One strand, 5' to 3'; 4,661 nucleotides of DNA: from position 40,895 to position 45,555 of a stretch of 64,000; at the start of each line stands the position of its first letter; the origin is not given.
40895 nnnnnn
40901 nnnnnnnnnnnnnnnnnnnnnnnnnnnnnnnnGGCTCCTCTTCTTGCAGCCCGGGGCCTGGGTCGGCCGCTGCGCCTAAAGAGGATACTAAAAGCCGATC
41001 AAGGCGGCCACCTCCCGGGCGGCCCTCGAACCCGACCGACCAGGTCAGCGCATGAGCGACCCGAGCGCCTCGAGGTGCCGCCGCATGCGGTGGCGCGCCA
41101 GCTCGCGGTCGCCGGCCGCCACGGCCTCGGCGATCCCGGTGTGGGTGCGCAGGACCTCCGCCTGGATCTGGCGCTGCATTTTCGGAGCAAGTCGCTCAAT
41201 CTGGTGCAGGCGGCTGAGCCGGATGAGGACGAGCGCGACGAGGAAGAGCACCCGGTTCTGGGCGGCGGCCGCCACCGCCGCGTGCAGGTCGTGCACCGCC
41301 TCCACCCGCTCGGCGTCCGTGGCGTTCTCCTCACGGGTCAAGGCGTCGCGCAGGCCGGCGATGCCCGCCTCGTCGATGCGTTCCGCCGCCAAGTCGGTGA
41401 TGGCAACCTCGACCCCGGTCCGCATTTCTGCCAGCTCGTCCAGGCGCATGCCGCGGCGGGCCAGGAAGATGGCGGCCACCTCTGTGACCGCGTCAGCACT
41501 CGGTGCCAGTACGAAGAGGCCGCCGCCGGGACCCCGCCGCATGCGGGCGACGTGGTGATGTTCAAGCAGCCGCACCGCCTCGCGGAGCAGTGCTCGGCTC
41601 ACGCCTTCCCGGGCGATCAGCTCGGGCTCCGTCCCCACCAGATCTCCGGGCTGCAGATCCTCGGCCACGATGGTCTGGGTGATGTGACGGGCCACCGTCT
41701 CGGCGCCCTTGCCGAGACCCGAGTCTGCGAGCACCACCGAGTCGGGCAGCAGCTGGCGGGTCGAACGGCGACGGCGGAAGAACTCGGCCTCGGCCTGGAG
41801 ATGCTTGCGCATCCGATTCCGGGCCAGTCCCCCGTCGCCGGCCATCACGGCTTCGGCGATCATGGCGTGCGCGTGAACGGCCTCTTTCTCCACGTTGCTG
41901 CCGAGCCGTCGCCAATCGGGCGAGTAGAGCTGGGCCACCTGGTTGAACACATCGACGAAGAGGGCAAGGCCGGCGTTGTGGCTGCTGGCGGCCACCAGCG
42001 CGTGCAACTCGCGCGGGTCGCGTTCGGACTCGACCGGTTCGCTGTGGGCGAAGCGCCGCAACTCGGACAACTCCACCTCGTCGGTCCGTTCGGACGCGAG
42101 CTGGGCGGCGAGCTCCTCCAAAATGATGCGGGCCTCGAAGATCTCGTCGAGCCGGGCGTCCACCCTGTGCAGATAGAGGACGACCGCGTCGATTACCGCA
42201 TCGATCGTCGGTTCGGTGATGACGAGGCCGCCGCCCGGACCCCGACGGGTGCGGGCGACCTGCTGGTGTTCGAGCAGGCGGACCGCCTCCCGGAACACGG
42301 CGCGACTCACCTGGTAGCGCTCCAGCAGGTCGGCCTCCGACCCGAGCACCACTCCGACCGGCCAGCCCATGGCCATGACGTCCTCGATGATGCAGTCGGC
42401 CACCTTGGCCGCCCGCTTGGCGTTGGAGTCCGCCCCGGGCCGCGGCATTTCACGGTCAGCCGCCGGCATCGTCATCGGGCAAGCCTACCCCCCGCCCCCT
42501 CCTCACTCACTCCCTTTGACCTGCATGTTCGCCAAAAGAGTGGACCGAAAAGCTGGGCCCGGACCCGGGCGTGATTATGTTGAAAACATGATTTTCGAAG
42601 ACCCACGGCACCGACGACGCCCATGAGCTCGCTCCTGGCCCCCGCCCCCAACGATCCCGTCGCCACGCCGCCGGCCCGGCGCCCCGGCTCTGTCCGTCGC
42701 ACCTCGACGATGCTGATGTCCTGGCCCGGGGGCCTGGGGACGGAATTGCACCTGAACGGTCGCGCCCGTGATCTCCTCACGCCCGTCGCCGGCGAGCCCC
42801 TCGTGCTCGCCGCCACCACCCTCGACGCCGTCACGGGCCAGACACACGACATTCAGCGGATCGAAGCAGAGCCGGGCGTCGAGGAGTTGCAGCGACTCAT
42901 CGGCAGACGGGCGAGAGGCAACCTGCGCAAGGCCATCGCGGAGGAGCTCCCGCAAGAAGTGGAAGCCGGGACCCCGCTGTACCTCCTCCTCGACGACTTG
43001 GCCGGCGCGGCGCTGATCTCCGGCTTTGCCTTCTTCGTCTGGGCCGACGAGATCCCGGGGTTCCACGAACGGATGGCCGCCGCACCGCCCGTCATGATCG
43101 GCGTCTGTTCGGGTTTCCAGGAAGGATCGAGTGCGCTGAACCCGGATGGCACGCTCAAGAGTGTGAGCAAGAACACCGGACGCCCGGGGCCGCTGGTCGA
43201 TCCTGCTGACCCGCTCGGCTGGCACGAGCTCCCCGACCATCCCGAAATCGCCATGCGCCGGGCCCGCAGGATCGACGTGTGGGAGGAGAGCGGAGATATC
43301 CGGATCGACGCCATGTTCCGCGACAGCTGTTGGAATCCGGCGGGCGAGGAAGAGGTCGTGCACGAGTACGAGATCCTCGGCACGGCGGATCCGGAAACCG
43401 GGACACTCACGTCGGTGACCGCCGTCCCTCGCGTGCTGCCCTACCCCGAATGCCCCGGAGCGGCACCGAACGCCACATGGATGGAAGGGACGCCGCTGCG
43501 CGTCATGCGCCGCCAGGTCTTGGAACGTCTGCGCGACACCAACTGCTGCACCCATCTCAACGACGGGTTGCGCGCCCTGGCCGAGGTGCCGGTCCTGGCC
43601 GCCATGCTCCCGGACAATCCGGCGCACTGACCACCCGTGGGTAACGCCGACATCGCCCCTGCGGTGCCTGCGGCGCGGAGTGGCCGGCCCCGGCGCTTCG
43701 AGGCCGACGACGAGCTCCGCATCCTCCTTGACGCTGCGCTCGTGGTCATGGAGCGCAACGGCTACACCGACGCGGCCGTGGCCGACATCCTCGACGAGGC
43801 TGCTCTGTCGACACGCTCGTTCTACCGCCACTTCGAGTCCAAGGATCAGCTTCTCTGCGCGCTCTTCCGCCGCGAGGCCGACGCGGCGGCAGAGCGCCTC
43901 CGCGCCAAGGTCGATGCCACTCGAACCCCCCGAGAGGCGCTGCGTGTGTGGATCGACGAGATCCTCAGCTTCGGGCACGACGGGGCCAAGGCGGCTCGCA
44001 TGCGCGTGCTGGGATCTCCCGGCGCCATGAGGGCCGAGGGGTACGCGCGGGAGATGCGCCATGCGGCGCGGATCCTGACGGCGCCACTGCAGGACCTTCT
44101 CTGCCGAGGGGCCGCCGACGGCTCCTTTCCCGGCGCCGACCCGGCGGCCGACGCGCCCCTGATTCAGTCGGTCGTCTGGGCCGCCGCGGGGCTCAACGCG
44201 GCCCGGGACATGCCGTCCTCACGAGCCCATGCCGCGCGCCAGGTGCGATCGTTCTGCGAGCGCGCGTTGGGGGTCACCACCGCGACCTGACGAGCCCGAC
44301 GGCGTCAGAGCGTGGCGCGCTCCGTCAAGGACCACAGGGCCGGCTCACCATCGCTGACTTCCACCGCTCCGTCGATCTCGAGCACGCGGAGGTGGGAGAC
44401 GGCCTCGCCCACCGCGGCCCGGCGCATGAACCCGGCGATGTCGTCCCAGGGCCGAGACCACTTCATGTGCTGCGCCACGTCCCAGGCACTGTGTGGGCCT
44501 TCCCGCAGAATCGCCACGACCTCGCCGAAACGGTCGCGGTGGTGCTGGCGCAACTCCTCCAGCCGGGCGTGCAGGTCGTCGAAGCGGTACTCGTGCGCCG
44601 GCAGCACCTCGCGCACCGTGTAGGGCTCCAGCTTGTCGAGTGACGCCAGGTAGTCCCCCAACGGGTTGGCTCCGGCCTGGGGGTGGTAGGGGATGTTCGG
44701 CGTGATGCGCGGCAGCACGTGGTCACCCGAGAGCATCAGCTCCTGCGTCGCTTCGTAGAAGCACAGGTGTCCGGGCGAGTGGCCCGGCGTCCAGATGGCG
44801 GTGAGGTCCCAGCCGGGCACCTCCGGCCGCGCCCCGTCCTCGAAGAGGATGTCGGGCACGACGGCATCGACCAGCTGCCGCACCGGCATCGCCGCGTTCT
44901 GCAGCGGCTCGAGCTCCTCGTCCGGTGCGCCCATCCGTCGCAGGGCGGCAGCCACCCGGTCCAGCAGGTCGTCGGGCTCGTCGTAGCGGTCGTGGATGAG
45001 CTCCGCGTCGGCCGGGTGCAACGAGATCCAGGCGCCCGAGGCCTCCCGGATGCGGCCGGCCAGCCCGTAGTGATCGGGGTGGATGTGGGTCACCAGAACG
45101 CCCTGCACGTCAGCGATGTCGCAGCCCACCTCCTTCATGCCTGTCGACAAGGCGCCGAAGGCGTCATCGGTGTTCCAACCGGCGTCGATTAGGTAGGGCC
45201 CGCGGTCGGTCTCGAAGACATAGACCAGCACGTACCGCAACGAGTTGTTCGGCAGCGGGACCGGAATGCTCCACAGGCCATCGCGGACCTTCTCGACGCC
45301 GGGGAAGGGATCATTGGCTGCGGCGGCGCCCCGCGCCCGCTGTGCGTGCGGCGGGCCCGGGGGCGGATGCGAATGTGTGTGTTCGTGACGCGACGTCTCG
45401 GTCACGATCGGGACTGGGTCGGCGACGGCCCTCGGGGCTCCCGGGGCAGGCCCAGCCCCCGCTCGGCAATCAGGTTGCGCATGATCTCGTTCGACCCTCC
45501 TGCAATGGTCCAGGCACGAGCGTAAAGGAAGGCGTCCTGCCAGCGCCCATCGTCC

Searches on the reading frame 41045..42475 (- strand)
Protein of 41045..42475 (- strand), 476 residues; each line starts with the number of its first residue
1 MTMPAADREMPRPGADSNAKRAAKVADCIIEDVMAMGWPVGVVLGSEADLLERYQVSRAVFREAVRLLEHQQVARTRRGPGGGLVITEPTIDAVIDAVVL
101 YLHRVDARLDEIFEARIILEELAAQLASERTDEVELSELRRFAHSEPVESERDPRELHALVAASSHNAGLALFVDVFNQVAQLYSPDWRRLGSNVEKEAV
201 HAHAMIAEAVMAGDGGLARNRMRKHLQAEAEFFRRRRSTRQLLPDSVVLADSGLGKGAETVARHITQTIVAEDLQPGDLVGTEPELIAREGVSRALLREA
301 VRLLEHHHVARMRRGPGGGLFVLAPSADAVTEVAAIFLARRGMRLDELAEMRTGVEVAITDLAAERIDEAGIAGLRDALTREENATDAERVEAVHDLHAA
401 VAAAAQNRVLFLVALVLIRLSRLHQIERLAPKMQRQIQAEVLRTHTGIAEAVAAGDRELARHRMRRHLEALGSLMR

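Call 7: find_encoding_contigs(protein=window:41045-42475:-, flank=10000, max_places=4)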
Protein window:41045-42475:- (476 aa): no gene with exactly this product is on record in the collection.
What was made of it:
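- Tried and rejected: Exact look-up of the window GntR 41045-42475 in the assembly index found nothing on record (call 7), so the source contig could not be extended.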

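Call 11: search_protein_families(library=pfam, proteins=[window:41045-42475:-], max_evalue=0.00001)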
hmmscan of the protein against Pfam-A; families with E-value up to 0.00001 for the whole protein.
window:41045-42475:- (476 aa): 3 families
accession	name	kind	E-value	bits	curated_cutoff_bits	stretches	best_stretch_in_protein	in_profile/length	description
PF07729.17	FCD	-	1.1e-25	91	24.3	2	347-469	1-124/125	FCD domain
PF00392.27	GntR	-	3.6e-14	52.6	27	1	258-317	2-61/64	Bacterial regulatory proteins, gntR family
PF02082.26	Rrf2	-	6.7e-07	30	30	0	49-98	28-77/132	Iron-dependent Transcriptional regulator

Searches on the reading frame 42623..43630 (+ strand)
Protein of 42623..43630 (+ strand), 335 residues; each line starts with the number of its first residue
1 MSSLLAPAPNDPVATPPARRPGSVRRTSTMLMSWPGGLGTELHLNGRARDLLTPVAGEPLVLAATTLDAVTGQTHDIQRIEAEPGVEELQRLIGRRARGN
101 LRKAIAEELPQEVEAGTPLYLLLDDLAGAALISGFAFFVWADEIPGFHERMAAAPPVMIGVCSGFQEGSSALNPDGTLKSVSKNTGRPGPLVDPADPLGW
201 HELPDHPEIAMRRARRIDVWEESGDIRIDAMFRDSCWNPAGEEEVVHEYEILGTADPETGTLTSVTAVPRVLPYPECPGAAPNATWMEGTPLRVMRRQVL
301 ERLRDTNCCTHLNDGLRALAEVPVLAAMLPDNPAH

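Call 11: search_protein_families(library=pfam, proteins=[window:42623-43630:+], max_evalue=0.00001)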
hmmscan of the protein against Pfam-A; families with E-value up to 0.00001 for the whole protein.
window:42623-43630:+ (335 aa): 1 family
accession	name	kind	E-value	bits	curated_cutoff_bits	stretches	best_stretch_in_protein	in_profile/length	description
PF11136.13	DUF2889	-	2.2e-24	86.5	25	1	211-323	1-121/123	Protein of unknown function (DUF2889)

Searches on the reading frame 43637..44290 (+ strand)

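Call 11: search_protein_families(library=pfam, proteins=[window:43637-44290:+], max_evalue=0.00001)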
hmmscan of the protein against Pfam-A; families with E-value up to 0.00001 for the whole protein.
window:43637-44290:+ (217 aa): 1 family
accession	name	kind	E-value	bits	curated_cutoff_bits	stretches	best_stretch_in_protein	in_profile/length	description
PF00440.29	TetR_N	-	6.1e-12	45.6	24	1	30-75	1-46/47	Bacterial regulatory proteins, tetR family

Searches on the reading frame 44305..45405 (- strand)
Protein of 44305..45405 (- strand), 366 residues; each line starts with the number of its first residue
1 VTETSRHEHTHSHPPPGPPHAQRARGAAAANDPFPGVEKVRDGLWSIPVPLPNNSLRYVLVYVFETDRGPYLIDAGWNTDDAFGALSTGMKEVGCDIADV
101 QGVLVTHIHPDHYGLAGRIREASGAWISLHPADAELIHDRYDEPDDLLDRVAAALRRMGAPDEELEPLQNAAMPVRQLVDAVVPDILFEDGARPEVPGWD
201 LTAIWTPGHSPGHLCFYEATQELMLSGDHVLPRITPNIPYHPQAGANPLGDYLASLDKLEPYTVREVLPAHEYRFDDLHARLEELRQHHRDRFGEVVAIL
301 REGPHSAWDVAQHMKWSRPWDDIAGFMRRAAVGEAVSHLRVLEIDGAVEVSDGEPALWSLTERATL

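Call 11: search_protein_families(library=pfam, proteins=[window:44305-45405:-], max_evalue=0.00001)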
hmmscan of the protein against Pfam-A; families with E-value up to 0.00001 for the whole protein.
window:44305-45405:- (366 aa): 1 family
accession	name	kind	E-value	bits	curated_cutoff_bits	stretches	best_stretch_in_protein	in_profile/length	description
PF00753.33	Lactamase_B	-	9.2e-28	98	22.7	1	57-271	4-196/196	Metallo-beta-lactamase superfamily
